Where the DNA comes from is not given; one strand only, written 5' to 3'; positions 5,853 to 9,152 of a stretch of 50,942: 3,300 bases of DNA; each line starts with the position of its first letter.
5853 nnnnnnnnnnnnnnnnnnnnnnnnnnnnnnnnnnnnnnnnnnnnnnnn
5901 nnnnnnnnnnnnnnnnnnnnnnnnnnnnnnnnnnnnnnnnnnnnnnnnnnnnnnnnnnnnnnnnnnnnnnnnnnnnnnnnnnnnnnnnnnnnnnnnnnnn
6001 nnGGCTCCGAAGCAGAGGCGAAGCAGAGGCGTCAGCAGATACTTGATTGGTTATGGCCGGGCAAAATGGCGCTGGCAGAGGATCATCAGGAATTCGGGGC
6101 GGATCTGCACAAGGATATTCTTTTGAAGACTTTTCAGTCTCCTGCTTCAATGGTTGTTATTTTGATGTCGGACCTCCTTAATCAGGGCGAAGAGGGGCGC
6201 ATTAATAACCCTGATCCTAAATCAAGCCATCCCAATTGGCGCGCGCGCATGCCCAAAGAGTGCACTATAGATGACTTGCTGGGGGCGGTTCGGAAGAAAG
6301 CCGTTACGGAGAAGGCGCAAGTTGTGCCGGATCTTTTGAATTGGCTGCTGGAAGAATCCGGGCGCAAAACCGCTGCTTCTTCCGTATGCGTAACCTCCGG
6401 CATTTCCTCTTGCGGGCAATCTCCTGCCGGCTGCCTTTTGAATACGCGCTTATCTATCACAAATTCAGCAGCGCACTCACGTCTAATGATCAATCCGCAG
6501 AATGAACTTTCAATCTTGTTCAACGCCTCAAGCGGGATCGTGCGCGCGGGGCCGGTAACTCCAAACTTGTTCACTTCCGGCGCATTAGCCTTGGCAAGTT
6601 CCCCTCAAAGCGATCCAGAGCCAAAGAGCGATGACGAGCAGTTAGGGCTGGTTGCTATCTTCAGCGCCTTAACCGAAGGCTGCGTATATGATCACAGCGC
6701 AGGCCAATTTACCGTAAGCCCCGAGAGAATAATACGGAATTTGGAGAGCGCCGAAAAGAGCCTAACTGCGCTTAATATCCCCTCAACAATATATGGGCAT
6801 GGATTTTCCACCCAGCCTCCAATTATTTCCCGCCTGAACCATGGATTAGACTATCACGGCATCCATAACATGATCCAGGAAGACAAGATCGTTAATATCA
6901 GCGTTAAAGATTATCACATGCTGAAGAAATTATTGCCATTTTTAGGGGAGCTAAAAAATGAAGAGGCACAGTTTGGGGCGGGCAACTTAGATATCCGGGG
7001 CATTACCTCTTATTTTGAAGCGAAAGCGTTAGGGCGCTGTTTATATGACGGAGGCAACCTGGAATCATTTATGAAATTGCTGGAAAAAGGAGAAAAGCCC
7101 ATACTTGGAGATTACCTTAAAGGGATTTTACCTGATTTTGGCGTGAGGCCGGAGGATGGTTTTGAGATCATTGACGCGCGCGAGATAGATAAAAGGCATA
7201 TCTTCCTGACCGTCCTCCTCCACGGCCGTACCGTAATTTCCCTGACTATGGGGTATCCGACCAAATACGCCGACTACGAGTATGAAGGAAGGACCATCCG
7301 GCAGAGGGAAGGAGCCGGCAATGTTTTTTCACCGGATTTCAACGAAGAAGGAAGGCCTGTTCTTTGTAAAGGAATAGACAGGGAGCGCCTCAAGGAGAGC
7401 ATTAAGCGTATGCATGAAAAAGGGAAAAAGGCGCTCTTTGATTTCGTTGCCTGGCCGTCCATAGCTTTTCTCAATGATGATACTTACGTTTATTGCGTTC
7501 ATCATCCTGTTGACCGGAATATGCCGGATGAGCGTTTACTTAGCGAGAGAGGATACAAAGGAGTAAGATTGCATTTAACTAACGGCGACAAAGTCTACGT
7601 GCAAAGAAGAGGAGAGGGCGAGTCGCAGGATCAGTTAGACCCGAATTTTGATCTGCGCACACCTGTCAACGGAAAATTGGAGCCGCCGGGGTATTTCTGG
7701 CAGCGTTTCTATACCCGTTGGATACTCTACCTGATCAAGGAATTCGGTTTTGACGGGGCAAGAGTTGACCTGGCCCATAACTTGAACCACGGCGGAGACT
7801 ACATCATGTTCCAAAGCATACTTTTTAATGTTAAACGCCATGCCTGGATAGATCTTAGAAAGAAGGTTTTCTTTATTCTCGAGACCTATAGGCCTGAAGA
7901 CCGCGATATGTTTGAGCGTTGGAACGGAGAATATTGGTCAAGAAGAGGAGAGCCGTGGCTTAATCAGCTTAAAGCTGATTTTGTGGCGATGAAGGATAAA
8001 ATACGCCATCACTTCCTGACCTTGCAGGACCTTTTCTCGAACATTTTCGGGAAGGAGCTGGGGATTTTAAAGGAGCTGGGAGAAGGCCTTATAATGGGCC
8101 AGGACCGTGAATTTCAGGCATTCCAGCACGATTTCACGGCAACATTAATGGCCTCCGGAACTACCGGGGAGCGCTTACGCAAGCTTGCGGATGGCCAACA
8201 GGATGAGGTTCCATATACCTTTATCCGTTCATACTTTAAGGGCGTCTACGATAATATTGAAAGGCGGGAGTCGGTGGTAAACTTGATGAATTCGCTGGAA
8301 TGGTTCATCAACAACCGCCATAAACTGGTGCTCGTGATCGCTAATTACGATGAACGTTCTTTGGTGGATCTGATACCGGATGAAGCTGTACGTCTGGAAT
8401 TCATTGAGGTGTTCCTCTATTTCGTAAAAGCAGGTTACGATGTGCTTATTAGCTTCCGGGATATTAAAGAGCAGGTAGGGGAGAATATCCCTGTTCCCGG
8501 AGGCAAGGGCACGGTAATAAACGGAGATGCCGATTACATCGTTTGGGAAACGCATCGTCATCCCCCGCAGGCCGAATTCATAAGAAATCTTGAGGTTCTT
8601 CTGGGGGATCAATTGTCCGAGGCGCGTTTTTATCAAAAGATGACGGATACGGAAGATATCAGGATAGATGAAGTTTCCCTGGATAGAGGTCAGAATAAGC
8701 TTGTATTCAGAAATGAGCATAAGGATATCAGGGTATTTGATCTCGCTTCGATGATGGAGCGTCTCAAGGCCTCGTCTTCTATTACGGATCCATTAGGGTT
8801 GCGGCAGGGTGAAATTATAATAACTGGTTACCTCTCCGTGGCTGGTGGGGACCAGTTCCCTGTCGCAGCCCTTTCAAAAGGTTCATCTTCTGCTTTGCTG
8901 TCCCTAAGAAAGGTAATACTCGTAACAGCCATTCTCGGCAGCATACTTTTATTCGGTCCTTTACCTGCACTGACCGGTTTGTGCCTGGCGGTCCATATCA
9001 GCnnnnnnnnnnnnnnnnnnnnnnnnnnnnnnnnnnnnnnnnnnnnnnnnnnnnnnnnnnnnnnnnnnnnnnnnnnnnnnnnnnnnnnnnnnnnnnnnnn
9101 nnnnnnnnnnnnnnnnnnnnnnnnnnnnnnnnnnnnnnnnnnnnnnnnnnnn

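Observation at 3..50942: One uninterrupted ORF fills the entire 50.9-kb window (at least 16,980 codons, open at both ends)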

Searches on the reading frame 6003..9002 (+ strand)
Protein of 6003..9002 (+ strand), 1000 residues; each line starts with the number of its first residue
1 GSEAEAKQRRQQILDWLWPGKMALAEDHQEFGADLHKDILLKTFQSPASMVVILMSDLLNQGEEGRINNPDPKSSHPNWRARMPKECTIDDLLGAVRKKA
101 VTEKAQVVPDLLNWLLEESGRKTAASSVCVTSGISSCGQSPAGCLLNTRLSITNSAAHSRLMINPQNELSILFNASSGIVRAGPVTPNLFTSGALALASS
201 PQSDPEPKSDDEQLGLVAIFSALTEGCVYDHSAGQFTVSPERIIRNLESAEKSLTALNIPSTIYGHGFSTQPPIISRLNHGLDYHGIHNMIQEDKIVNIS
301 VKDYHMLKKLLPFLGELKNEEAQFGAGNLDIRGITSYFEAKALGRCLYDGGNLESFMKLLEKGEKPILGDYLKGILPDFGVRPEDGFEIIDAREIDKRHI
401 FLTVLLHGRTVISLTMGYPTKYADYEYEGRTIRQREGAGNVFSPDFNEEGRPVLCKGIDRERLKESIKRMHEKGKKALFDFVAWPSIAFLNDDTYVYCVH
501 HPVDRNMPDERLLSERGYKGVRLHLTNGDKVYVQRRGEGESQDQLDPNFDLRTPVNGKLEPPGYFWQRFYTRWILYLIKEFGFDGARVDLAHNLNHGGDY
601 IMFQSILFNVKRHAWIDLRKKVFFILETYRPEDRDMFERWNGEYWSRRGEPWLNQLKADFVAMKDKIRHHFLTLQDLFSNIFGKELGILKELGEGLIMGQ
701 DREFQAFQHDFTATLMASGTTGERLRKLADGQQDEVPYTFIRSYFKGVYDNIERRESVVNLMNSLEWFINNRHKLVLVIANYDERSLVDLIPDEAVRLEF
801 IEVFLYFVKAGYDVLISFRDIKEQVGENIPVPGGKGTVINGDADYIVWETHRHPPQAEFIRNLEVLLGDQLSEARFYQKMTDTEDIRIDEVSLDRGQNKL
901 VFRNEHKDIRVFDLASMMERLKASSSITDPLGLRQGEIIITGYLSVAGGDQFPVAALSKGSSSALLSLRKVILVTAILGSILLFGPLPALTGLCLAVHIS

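Call 19: search_protein_families(library=pfam, proteins=[window:6003-9002:+], max_evalue=0.05)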
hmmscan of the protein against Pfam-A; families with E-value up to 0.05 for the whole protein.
window:6003-9002:+ (1000 aa): 1 family
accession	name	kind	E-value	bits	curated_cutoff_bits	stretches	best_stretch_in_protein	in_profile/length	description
PF02446.23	Glyco_hydro_77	-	1.1e-07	31.5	25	1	21-86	404-462/465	4-alpha-glucanotransferase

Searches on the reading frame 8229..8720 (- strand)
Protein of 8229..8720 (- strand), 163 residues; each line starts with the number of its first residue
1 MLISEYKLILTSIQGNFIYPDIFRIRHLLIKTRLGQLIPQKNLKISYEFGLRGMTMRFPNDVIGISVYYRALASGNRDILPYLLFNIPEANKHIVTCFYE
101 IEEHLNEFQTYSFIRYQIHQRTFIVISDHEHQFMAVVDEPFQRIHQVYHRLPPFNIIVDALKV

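Call 71: search_protein_families(library=pfam, proteins=[window:8229-8720:-], max_evalue=0.01)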
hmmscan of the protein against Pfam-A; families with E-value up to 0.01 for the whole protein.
window:8229-8720:- (163 aa): 0 families
